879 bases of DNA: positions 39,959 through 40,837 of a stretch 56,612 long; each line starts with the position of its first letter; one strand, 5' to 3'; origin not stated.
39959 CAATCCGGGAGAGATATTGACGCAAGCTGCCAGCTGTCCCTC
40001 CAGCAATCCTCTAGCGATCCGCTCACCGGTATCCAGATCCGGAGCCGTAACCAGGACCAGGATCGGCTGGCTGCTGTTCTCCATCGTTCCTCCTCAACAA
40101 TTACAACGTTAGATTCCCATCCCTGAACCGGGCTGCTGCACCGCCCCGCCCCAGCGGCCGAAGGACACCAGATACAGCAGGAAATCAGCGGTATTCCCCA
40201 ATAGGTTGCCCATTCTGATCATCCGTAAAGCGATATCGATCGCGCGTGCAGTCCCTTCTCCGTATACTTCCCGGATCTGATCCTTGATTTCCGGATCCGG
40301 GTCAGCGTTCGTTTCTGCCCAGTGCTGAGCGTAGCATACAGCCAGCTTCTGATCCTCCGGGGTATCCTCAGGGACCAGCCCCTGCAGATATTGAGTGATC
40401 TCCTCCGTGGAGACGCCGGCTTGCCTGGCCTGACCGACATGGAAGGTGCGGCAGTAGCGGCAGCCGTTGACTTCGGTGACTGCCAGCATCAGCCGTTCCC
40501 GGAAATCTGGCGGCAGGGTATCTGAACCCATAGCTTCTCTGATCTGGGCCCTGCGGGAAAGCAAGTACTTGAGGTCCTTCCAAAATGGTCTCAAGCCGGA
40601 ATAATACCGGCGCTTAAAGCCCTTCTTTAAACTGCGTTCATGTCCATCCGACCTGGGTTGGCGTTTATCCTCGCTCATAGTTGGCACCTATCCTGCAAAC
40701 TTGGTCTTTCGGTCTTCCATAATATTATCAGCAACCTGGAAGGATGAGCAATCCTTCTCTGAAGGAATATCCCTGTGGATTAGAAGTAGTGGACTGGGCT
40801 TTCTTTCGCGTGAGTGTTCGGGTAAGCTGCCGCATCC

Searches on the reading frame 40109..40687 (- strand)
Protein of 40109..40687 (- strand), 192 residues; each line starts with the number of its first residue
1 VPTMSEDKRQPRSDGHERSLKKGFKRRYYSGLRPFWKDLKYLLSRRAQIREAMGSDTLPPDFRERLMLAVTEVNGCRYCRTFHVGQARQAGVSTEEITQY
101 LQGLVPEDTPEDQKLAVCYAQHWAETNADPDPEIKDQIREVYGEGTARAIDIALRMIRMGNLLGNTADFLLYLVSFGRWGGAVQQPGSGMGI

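Call 7: search_protein_families(library=pfam, proteins=[window:40109-40687:-])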
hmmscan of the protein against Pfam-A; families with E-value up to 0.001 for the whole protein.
window:40109-40687:- (192 aa): 1 family
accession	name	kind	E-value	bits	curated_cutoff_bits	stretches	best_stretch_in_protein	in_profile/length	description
PF02627.25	CMD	-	1.8e-09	37.9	23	1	47-99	8-61/84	Carboxymuconolactone decarboxylase family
